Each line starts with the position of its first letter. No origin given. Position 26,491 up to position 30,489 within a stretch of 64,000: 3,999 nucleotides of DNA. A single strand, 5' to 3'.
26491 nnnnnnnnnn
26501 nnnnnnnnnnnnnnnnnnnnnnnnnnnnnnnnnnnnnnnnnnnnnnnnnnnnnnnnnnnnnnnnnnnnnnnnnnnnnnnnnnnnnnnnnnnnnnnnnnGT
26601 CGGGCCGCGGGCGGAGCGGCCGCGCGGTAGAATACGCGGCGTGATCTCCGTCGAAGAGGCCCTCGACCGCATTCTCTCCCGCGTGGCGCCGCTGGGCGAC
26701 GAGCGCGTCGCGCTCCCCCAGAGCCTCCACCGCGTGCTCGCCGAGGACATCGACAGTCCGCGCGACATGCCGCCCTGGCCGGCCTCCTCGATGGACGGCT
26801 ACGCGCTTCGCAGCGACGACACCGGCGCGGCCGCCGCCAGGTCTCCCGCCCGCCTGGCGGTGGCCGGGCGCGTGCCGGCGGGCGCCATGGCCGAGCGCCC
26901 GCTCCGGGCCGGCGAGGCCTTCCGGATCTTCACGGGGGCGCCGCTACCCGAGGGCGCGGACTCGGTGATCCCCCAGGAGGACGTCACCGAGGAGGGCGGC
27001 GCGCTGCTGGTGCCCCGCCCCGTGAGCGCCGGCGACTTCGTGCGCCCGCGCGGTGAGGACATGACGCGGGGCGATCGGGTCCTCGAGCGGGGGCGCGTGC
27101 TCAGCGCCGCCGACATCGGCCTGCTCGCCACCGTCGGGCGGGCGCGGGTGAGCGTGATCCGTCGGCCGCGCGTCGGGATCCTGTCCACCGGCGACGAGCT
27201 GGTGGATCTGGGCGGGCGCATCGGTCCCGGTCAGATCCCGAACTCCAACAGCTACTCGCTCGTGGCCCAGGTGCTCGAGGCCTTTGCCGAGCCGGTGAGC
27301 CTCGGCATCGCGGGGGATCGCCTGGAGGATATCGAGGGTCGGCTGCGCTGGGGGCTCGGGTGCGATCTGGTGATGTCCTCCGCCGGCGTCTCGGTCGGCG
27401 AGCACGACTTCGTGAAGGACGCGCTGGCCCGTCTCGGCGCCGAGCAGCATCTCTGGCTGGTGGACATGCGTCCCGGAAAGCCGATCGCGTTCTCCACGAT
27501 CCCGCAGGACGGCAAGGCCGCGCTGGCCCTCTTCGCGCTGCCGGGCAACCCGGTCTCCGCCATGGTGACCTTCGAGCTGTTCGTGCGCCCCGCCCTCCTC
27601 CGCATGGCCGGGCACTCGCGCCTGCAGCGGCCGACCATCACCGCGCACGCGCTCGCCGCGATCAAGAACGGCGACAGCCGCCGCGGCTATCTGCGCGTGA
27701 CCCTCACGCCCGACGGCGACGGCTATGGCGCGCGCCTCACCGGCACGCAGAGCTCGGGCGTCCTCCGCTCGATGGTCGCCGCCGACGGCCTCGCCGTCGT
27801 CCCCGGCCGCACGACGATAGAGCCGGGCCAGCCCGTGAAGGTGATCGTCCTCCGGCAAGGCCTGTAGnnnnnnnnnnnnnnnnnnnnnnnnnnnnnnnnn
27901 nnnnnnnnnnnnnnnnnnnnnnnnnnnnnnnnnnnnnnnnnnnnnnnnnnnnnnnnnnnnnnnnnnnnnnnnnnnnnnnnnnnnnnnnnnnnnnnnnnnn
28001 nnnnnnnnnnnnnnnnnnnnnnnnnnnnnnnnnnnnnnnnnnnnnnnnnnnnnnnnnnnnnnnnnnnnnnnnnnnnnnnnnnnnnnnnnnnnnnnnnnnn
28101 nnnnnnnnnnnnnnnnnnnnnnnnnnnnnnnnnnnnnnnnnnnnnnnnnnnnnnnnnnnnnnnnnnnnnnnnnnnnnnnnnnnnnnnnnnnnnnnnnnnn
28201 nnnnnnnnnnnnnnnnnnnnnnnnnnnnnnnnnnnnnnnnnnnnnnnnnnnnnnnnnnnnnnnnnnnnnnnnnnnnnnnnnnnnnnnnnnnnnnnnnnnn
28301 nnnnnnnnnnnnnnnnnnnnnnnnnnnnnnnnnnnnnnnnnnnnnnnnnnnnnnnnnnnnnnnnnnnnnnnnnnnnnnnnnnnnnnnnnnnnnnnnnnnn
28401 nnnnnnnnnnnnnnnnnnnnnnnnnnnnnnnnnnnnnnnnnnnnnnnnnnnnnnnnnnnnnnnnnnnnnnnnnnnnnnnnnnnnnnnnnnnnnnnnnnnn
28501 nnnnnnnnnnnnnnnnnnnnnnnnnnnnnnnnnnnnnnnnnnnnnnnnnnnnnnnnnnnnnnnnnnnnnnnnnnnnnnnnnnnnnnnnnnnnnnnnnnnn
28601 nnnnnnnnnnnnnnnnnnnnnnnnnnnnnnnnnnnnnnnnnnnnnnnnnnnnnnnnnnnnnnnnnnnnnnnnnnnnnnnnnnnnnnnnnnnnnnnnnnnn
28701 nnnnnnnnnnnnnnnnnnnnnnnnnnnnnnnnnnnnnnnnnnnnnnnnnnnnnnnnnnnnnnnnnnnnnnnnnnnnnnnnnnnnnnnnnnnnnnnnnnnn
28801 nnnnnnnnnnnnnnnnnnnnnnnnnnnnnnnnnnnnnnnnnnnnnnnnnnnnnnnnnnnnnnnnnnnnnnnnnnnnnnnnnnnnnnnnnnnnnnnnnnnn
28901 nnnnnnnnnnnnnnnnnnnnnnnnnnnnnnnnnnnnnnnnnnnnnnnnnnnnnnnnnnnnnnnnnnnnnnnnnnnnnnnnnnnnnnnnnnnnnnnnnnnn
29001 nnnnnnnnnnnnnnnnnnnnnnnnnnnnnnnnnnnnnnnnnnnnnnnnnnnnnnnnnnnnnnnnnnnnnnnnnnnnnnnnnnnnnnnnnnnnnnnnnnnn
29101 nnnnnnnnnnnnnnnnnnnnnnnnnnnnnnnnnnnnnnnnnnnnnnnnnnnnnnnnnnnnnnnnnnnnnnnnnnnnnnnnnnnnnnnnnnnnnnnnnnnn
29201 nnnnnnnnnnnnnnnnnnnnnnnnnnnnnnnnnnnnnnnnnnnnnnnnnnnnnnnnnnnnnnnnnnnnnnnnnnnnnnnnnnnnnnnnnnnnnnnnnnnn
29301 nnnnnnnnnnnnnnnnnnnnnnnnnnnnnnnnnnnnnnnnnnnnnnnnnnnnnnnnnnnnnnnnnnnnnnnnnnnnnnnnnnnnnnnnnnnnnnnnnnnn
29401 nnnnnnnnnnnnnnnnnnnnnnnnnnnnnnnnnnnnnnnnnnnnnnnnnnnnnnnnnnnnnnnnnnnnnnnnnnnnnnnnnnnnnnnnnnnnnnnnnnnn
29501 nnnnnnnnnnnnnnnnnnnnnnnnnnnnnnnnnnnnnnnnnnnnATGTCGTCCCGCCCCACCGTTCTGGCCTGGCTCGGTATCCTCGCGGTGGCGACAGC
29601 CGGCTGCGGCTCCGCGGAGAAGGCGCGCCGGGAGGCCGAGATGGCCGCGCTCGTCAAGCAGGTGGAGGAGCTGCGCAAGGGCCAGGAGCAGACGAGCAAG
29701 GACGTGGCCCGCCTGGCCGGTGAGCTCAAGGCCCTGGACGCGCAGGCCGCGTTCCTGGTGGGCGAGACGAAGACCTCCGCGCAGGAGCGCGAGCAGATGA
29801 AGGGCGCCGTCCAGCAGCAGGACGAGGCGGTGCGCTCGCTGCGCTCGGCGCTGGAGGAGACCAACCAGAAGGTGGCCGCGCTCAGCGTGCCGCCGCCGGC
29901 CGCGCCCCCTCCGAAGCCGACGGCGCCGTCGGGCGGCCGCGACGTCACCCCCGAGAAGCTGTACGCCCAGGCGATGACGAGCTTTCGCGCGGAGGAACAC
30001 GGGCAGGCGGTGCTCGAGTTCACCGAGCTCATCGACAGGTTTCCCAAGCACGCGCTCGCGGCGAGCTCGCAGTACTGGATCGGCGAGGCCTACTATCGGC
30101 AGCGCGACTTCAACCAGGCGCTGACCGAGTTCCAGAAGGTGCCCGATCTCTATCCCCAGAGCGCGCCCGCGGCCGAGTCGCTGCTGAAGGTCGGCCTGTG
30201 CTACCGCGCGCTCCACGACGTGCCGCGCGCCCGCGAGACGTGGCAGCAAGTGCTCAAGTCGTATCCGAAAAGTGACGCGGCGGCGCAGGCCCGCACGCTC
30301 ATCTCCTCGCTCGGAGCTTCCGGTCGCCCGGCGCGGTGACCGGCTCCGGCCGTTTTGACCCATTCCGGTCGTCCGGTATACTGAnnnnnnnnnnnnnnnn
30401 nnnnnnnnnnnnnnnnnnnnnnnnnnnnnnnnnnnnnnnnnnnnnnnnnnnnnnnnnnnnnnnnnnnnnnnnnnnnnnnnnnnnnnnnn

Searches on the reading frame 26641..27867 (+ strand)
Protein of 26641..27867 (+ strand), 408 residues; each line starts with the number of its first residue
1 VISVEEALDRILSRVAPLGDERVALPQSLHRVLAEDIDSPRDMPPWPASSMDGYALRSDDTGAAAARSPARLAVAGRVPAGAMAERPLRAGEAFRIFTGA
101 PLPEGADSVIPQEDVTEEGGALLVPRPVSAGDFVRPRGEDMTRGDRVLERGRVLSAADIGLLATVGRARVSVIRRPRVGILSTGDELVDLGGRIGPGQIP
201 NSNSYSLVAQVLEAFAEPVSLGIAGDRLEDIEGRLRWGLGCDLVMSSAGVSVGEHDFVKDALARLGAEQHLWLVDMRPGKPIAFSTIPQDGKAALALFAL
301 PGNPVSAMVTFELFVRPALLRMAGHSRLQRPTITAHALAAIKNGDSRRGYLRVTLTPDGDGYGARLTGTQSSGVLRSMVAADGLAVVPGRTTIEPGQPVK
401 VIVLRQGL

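Call 9: search_protein_families(library=pfam, proteins=[window:26641-27867:+], max_evalue=0.01)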
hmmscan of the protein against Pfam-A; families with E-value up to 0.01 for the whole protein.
window:26641-27867:+ (408 aa): 3 families
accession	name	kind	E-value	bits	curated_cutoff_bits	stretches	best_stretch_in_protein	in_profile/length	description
PF03453.22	MoeA_N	-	6.9e-49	166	30.8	1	2-166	1-160/160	MoeA N-terminal region (domain I and II)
PF00994.29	MoCF_biosynth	-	1.3e-28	99.9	26.6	1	179-320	1-143/144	Probable molybdopterin binding domain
PF03454.20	MoeA_C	-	1.1e-15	58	22.1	1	335-404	2-72/72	MoeA C-terminal region (domain IV)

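Call 10: search_protein_families(library=ncbifam, proteins=[window:26641-27867:+], max_evalue=0.01)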
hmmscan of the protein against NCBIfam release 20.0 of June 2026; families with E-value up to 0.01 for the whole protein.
window:26641-27867:+ (408 aa): 7 families
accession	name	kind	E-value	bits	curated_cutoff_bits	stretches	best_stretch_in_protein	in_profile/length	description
NF045515.2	Glp_gephyrin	equivalog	5.7e-106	354.6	475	1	3-404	2-403/403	molybdotransferase-like divisome protein Glp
NF007960.1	PRK10680.1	equivalog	2e-105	352.8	440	1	2-403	1-400/401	molybdopterin molybdotransferase MoeA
NF011068.0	PRK14498.1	equivalog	4.6e-103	345.5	534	1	2-405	10-411/647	molybdopterin biosynthesis protein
NF011060.0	PRK14491.1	equivalog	2e-95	320.5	532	1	2-405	200-595/598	bifunctional molybdopterin-guanine dinucleotide biosynthesis adaptor protein MobB/molybdopterin molybdotransferase MoeA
NF050098.1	MoeA_actino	exception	4.5e-92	308.9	560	1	3-404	2-400/400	molybdopterin molybdotransferase MoeA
NF011067.0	PRK14497.1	equivalog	1.6e-54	185.4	536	1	3-403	12-403/546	putative molybdopterin biosynthesis protein MoeA/unknown domain fusion protein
TIGR00177.1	molyb_syn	domain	4.5e-25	88.3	85.35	1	176-317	2-148/148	molybdenum cofactor synthesis domain-containing protein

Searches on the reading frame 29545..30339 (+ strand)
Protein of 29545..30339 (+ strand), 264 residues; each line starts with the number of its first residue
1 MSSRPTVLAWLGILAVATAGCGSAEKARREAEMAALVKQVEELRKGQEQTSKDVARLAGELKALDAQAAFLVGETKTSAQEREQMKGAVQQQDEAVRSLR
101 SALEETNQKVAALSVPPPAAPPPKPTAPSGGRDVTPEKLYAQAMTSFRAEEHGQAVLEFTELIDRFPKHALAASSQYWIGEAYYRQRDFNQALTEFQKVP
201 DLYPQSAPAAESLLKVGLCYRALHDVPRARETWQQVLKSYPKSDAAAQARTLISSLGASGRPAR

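Call 13: search_protein_families(library=pfam, proteins=[window:29545-30339:+], max_evalue=0.001)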
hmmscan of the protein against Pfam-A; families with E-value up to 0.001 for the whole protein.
window:29545-30339:+ (264 aa): 12 families
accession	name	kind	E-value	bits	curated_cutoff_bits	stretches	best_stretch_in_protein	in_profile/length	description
PF13174.12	TPR_6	-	8.1e-19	67.4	26.3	2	211-243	1-33/33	Tetratricopeptide repeat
PF07719.23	TPR_2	-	6.8e-13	48.1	27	0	175-204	3-32/34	Tetratricopeptide repeat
PF13424.12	TPR_12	-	3.5e-10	40.4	30.1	1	172-241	2-76/77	Tetratricopeptide repeat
PF13525.12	YfiO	-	1.1e-07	32.3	25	1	133-251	2-131/203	Outer membrane lipoprotein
PF13432.12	TPR_16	-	4.5e-06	27.4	32.7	1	140-207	1-65/65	Tetratricopeptide repeat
PF00515.34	TPR_1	-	7.2e-06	26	27.8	0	175-199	3-27/34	Tetratricopeptide repeat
PF13428.12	TPR_14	-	2.7e-05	24.8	23.5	0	212-249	3-40/44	Tetratricopeptide repeat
PF14559.12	TPR_19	-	8.2e-05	23.3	25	0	148-214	3-65/68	Tetratricopeptide repeat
PF21545.3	T7SS_EccA1_N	-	8.9e-05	22.3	27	1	140-249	136-243/272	T7SS, ESX-1 secretion system protein EccA1, N-terminal domain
PF12895.13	ANAPC3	-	0.00012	22.7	27.2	0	173-209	23-58/82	Anaphase-promoting complex, cyclosome, subunit 3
PF13512.12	TPR_18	-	0.00034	21.2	21.9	0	132-205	6-79/145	Tetratricopeptide repeat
PF05308.16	Mito_fiss_reg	-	0.00065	20.4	26.3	1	38-129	106-192/244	Mitochondrial fission regulator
